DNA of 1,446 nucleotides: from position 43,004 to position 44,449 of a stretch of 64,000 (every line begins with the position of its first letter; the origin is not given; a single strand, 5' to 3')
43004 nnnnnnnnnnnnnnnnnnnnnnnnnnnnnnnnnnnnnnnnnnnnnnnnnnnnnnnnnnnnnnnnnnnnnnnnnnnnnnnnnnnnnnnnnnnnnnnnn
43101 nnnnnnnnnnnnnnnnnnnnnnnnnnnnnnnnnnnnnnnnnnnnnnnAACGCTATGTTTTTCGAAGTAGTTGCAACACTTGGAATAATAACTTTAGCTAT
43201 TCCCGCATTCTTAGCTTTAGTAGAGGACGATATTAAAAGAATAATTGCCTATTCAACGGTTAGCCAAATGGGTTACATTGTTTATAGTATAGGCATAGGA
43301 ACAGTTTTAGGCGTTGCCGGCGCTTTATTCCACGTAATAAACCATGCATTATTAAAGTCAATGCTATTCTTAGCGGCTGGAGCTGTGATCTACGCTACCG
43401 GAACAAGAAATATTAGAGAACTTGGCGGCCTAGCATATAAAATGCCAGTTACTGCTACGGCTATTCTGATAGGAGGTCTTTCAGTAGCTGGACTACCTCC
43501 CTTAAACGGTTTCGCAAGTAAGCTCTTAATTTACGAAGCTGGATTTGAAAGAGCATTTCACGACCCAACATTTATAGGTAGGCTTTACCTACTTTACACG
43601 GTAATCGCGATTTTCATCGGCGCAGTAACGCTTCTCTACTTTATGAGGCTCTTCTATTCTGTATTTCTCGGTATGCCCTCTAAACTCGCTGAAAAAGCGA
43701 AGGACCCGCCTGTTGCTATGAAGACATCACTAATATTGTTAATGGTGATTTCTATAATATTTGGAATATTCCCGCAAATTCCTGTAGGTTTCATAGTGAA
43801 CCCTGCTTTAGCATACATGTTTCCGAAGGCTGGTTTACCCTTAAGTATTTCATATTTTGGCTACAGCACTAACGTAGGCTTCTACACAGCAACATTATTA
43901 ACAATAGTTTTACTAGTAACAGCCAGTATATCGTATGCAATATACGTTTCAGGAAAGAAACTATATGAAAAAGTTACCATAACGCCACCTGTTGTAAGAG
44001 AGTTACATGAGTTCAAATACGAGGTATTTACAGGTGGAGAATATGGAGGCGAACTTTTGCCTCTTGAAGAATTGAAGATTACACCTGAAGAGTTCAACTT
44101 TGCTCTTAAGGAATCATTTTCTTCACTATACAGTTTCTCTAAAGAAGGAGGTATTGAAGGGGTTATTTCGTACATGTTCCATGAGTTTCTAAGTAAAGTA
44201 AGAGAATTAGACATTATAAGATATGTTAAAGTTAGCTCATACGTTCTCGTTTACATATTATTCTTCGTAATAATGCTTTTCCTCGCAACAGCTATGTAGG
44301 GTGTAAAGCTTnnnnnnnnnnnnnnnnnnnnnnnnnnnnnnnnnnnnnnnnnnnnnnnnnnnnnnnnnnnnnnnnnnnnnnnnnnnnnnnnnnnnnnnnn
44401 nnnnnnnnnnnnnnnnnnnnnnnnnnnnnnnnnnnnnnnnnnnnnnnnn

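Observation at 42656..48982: Minimal Ech/Coo-type group-4 [NiFe]-hydrogenase locus with unusual composition and gene order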

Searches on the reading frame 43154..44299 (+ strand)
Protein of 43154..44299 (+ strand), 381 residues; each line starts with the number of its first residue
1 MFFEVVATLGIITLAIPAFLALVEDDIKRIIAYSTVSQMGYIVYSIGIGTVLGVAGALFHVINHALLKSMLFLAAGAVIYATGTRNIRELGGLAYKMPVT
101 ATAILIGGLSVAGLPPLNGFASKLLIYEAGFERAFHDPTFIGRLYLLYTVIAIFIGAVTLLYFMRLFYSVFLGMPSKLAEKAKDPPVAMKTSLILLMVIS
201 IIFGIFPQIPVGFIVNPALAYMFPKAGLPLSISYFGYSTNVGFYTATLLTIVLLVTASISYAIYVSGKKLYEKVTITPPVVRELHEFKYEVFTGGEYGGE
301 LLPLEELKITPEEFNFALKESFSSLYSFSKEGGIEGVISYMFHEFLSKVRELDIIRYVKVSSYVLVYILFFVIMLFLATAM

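Call 3: search_protein_families(library=pfam, proteins=[window:43154-44299:+], max_evalue=0.01)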
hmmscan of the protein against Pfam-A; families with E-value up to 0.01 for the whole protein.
window:43154-44299:+ (381 aa): 1 family
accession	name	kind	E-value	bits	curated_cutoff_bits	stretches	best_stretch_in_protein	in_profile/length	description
PF00361.26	Proton_antipo_M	-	5.7e-35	121.4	21.5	1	5-132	149-277/294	NADH:quinone oxidoreductase/Mrp antiporter, TM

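Call 4: search_protein_families(library=ncbifam, proteins=[window:43154-44299:+], max_evalue=0.01)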
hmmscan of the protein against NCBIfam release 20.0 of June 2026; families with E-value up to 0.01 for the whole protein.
window:43154-44299:+ (381 aa): 74 families (the best 25 are shown)
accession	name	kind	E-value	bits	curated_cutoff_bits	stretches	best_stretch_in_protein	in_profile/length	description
NF006419.0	PRK08668.1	equivalog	2.4e-66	224.8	617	1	5-376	275-610/613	NADH dehydrogenase subunit M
NF006240.0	PRK08376.1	subfamily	3.9e-55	187.8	662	1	5-222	289-507/521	putative monovalent cation/H+ antiporter subunit D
NF009288.0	PRK12648.1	equivalog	6.5e-52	176.7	1104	1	2-276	270-535/954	monovalent cation/H+ antiporter subunit A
NF005086.0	PRK06521.1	equivalog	3.9e-48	164.4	667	1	5-268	278-554/669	hydrogenase 4 subunit B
NF009310.0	PRK12668.1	equivalog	4.5e-48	164.4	564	1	4-230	242-443/584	Na(+)/H(+) antiporter subunit D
TIGR00940.1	2a6301s01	subfamily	7.1e-48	163.5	920.45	1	3-273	270-548/793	monovalent cation:proton antiporter subunit A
NF005141.0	PRK06590.1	equivalog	4.9e-47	161.2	556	1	4-277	279-523/615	NADH-quinone oxidoreductase subunit L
TIGR01974.1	NDH_I_L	subfamily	1.2e-46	159.9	407.5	1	4-276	283-542/630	NADH-quinone oxidoreductase subunit L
NF009285.0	PRK12645.1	equivalog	3.3e-46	157.9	1028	1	3-274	274-559/804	Na+/H+ antiporter subunit A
NF009289.0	PRK12649.1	equivalog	9.2e-45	153.3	1117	1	3-265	278-537/789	putative monovalent cation/H+ antiporter subunit A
NF005097.0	PRK06525.1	equivalog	5.3e-43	147.4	430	1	3-203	273-471/480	hydrogenase 4 subunit D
NF004920.0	PRK06277.1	equivalog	7.3e-42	143.7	578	1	5-215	268-469/478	energy conserving hydrogenase EhbF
NF009287.0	PRK12647.1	equivalog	2.3e-40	138.9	937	1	3-258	271-512/773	putative monovalent cation/H+ antiporter subunit A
NF009290.0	PRK12650.1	equivalog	3.4e-39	134.5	980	1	6-228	277-493/966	DUF4040 family protein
NF006418.0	PRK08667.1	equivalog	4.8e-39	134.4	794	1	6-207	273-486/644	hydrogenase membrane subunit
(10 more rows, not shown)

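Call 42: search_solved_structures(query=window:43154-44296:+, max_evalue=0.00001, show_alignments=4)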
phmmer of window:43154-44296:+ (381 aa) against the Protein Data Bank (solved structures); distinct sequences matched with E-value up to 0.00001: 95 (the best 60 are shown).
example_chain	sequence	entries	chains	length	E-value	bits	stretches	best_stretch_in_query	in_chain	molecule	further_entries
6cfw_H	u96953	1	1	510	1.8e-42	149.1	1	8-209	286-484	Monovalent cation/H+ antiporter subunit D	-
6u8y_X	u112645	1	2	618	1.5e-38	136.3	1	3-276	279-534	NADH dehydrogenase subunit M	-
7z0s_C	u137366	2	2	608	1e-32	117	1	7-206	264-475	Formate hydrogenlyase subunit 3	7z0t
7qru_A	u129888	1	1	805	4.7e-32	114.8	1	3-253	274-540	Na+/H+ antiporter subunit A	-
6z16_A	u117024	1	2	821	1.4e-30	110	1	5-274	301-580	Multisubunit Na+/H+ antiporter, A subunit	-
4he8_L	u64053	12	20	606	7.1e-28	101.1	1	5-206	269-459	NADH-quinone oxidoreductase subunit 12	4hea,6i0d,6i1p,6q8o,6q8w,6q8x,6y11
7a23_a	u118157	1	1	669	4.1e-27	98.6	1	5-207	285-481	Nad5m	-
7ar7_L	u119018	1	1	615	4.9e-27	98.3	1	5-207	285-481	NADH-ubiquinone oxidoreductase chain 5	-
7aqq_L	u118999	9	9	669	9.4e-27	97.4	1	5-206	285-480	NADH-ubiquinone oxidoreductase chain 5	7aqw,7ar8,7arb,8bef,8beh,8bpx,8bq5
8e73_5M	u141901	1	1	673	2.5e-25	92.7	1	5-213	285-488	Nad5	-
5lc5_L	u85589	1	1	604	1.4e-24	90.2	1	5-232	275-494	NADH-ubiquinone oxidoreductase chain 5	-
9w2u_L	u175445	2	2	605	1.4e-24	90.2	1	5-232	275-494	NADH-ubiquinone oxidoreductase chain 5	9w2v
5cod_L1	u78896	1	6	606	1.5e-24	90.2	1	5-232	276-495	NADH-ubiquinone oxidoreductase chain 5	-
5ldw_L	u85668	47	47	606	1.5e-24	90.2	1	5-232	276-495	NADH-ubiquinone oxidoreductase chain 5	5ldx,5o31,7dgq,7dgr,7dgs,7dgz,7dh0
7v2d_l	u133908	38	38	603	2.1e-24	89.7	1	7-236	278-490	NADH-ubiquinone oxidoreductase chain 5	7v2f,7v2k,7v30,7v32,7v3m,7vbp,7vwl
6u8y_H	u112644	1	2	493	3.3e-24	89.1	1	8-208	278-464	NADH dehydrogenase subunit N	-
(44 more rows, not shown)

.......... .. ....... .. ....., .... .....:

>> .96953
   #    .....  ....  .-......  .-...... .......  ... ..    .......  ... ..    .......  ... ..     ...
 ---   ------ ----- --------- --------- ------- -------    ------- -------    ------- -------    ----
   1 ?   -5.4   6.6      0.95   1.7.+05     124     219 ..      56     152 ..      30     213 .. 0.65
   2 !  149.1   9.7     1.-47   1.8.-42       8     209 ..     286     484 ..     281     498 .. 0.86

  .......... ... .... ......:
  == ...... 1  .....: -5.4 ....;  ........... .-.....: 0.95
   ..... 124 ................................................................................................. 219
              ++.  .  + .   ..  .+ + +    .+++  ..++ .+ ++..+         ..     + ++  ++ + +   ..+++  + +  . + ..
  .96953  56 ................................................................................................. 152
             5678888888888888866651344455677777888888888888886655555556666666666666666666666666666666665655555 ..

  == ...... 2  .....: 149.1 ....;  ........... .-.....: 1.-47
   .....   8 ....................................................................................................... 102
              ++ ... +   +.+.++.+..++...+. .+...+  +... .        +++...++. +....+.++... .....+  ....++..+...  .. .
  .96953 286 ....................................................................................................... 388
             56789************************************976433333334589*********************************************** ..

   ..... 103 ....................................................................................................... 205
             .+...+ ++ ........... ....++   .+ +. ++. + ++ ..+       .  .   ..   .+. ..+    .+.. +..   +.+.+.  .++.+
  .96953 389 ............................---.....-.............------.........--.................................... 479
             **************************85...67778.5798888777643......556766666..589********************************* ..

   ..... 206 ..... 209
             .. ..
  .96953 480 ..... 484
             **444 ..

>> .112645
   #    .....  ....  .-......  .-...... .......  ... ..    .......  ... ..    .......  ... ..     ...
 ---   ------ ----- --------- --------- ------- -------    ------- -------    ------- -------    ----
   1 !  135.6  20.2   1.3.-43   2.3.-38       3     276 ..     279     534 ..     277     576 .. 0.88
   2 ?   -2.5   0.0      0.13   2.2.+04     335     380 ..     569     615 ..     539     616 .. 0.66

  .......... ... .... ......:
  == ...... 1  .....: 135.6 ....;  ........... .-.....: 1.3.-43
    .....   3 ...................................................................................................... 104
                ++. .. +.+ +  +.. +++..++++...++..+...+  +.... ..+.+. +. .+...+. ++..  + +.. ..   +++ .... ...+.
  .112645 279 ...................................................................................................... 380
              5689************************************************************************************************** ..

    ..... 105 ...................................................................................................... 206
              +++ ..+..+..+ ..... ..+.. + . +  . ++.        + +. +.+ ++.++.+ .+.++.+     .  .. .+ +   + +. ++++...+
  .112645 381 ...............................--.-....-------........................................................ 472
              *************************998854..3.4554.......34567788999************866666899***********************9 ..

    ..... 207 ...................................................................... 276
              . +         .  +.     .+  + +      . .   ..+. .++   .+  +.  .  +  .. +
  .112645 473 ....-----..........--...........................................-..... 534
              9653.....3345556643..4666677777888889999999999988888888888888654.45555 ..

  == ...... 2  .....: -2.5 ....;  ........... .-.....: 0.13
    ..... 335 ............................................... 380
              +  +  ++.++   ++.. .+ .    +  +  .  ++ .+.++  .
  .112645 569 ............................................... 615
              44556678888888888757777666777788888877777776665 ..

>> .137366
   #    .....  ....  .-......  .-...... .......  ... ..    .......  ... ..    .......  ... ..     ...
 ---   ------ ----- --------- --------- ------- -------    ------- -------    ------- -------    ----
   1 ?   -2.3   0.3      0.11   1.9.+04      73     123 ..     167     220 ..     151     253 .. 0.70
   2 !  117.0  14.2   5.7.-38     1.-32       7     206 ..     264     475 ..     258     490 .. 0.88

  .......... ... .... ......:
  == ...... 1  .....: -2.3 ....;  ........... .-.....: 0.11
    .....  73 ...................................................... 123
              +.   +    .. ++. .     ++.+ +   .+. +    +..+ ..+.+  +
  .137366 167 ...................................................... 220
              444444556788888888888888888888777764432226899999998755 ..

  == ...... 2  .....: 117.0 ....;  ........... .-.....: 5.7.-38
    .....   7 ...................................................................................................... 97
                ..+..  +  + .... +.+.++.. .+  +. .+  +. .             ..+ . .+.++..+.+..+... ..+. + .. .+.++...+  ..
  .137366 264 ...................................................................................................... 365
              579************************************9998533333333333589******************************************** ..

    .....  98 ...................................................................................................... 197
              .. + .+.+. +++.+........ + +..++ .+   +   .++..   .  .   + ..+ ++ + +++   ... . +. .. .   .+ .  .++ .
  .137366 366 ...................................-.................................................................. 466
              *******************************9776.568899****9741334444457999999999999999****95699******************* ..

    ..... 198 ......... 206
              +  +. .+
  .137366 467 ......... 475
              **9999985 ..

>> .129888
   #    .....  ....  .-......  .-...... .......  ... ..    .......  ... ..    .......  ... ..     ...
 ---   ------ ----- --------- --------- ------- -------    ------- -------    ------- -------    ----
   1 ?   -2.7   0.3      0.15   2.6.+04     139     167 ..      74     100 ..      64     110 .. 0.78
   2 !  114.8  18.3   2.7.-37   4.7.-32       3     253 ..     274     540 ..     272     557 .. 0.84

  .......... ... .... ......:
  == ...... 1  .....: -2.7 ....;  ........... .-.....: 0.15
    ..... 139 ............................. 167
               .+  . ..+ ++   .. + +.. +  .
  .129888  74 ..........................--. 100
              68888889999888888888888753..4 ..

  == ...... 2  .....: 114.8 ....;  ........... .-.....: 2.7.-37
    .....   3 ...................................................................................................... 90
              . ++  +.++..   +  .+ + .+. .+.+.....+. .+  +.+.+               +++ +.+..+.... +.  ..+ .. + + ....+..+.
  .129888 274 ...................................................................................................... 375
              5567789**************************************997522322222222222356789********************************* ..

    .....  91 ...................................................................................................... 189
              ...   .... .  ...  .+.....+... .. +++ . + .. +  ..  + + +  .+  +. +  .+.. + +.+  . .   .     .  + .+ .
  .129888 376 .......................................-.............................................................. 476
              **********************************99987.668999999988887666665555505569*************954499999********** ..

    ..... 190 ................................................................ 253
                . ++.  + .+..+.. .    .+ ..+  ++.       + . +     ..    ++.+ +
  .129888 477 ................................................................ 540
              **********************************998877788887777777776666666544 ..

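Call 47: search_protein_representatives(protein=window:43154-44296:+)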
Query: 381 residues. Proteins with E-value up to 0.001 (for the whole library): 31034; up to 1e-10: 14368; up to 1e-30: 435. The best 150 are listed.
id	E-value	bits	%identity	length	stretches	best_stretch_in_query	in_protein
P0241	3.5e-196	667.9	80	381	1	1-378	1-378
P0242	3.5e-103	362.0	41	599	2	5-337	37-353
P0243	1.0e-97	344.0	41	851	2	5-335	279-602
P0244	3.4e-94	332.4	38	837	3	5-381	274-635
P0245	4.5e-93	328.8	37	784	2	4-373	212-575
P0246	7.5e-86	305.0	40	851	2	5-344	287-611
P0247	3.0e-83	296.5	36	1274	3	6-269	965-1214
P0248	1.8e-82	293.9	38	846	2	5-361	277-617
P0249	3.5e-76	273.2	36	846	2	6-353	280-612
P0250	6.5e-76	272.3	35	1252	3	11-258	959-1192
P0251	6.8e-74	265.7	36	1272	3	6-260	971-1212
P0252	6.9e-71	255.8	36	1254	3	9-255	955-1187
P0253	1.4e-69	251.5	40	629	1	6-377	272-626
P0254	1.2e-68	248.4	40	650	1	5-377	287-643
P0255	3.3e-67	243.7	34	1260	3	5-213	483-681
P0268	7.1e-56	206.4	40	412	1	6-335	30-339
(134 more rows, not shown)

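Call 48: find_encoding_contigs(protein=P0242, flank=8000, max_places=2)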
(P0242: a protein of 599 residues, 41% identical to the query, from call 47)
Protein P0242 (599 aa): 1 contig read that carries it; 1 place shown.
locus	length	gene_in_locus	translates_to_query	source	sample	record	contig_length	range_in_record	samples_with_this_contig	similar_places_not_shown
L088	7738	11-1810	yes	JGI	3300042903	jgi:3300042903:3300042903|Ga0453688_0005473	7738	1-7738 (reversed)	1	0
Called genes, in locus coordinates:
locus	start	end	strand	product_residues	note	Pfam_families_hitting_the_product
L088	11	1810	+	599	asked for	PF00361:Proton_antipo_M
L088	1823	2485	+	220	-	PF00329:Complex1_30kDa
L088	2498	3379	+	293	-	PF02754:CCG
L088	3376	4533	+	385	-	PF00374:NiFeSe_Hases, PF00346:Complex1_49kDa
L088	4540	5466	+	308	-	PF00146:NADHdh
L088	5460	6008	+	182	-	PF12838:Fer4_7 (weak), PF12797:Fer4_2 (weak), PF00037:Fer4, PF13237:Fer4_10, PF14697:Fer4_21, PF12838:Fer4_7, PF13187:Fer4_9, PF00037:Fer4, +3 more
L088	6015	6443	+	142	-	PF01058:Oxidored_q6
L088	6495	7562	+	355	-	PF04014:MazE_antitoxin, PF01895:PhoU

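Call 49: find_encoding_contigs(protein=P0268, flank=8000, max_places=2)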
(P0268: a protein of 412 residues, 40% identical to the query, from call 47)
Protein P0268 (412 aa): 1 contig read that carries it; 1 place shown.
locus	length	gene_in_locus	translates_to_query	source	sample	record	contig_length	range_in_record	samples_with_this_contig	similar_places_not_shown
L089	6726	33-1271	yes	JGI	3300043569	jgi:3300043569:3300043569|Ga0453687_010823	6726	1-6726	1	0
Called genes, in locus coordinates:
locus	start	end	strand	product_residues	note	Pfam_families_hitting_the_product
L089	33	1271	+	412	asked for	PF00361:Proton_antipo_M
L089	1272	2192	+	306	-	PF00146:NADHdh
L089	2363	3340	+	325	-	PF01548:DEDD_Tnp_IS110, PF02371:Transposase_20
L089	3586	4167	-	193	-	PF13183:Fer4_8 (faint), PF00037:Fer4, PF13237:Fer4_10, PF14697:Fer4_21, PF12838:Fer4_7, PF13187:Fer4_9, PF00037:Fer4 (weak), PF12838:Fer4_7 (weak), +5 more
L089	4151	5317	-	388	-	PF00374:NiFeSe_Hases, PF00346:Complex1_49kDa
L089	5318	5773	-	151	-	PF00329:Complex1_30kDa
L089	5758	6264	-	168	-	PF12797:Fer4_2 (faint), PF13187:Fer4_9 (faint), PF13247:Fer4_11, PF12838:Fer4_7 (weak), PF25160:LdpA_Fe-S-bd, PF00037:Fer4 (weak), PF12837:Fer4_6 (weak), PF12838:Fer4_7 (weak), +5 more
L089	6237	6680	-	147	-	PF01568:Molydop_binding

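Call 60: predict_structure(alignment_id=A3)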
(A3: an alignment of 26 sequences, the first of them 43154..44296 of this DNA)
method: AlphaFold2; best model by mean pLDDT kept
length: 381 residues; sequences in the alignment: 26
mean_pLDDT: 82.8   pTM: 0.75
mean pLDDT of the five models: 82.8, 81.9, 81.7, 80.3, 77.2
residues with pLDDT >= 90: 193; 70-90: 122; 50-70: 44; < 50: 22
segments of 3 or more residues with pLDDT < 50: 278-291, 355-358
pLDDT, mean of each block of 10 residues (from residue 1): 89 94 93 96 96 95 95 96 93 92 96 90 94 93 96 96 94 82 92 95 91 92 82 80 80 87 83 54 40 51 56 70 74 69 71 52 71 78 65
secondary structure, 60 per line:
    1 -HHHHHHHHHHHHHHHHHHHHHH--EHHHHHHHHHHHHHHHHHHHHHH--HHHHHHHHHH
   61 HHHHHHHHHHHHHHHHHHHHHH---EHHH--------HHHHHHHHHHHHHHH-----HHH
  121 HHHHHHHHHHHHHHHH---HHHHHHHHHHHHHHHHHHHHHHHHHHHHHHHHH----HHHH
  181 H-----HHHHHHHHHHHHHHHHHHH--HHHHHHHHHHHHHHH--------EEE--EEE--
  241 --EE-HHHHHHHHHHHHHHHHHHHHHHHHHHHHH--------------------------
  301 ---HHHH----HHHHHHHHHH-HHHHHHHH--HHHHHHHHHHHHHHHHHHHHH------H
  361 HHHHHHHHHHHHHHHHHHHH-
elements in order: H2-23 H27-48 H51-82 H98-112 H118-136 H140-172 H177-181 H187-205 H208-222 E231-233 E236-238 H246-274 H304-307 H312-321 H323-330 H333-353 H360-380
